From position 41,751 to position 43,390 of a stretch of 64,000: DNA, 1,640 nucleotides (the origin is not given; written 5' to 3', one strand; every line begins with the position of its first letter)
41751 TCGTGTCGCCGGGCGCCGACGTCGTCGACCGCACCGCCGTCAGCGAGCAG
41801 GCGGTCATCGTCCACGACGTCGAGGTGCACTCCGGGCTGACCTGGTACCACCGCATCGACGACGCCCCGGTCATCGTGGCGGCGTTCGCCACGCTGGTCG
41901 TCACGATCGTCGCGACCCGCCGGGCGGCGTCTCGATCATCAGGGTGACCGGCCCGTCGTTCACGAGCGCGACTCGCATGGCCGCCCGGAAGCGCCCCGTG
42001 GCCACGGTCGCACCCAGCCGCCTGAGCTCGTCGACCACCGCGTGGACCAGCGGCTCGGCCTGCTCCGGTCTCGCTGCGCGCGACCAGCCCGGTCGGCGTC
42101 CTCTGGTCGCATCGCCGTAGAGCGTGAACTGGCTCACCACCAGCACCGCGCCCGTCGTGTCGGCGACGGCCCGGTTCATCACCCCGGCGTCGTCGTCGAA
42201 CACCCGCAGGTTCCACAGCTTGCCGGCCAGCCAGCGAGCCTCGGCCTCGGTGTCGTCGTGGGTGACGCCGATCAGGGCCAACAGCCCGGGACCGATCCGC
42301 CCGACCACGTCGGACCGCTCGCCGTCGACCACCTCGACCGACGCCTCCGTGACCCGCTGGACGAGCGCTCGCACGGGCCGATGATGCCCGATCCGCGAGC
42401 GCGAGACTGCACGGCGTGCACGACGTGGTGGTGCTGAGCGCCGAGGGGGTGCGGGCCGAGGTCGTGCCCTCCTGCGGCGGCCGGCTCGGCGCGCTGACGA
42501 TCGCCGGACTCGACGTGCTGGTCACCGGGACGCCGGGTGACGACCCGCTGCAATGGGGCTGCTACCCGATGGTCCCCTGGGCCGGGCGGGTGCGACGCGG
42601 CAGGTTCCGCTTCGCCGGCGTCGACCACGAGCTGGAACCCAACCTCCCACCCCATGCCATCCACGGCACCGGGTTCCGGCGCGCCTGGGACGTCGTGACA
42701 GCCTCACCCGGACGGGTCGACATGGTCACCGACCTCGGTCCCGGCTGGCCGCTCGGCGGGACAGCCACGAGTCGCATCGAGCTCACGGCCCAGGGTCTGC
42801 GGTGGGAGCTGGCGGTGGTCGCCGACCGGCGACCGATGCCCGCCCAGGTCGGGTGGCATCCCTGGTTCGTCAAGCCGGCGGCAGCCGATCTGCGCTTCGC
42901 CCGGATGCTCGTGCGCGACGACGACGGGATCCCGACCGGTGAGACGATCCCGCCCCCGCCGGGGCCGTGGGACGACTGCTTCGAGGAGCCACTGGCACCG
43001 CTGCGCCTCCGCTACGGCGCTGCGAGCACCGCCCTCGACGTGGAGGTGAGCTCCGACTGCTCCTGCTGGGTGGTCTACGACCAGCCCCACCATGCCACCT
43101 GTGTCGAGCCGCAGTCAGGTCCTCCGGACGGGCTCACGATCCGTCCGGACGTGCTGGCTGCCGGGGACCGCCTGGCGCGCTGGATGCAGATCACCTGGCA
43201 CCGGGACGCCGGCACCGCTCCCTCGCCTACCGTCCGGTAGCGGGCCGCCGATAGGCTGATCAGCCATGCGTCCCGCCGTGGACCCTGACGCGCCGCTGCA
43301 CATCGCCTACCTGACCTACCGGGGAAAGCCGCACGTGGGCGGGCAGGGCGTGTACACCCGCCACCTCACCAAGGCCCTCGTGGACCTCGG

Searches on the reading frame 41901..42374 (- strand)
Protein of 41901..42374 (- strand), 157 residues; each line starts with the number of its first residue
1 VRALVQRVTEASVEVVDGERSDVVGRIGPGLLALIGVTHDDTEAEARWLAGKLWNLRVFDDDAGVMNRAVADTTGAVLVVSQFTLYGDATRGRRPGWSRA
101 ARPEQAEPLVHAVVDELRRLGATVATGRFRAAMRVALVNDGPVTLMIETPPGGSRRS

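Call 46: search_protein_families(library=pfam, proteins=[window:41901-42374:-])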
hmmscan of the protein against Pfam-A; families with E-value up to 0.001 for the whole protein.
window:41901-42374:- (157 aa): 1 family
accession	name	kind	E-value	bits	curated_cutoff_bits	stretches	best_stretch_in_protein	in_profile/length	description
PF02580.21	Tyr_Deacylase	-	1e-52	178.7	25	1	2-148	1-144/144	D-Tyr-tRNA(Tyr) deacylase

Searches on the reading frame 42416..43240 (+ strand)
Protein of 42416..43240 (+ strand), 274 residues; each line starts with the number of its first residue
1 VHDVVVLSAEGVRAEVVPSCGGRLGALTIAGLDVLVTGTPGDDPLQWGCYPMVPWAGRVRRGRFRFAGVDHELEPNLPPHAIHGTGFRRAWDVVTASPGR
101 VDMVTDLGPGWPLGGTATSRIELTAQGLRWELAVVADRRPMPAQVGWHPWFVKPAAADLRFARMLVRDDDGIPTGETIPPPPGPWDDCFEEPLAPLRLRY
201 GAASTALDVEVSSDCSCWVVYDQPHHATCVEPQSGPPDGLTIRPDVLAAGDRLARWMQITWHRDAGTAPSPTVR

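Call 46: search_protein_families(library=pfam, proteins=[window:42416-43240:+])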
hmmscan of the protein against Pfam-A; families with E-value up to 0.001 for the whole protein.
window:42416-43240:+ (274 aa): 1 family
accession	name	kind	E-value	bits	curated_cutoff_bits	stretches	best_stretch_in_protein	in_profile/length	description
PF01263.26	Aldose_epim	-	1.2e-20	74.6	27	1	4-222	2-252/299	Aldose 1-epimerase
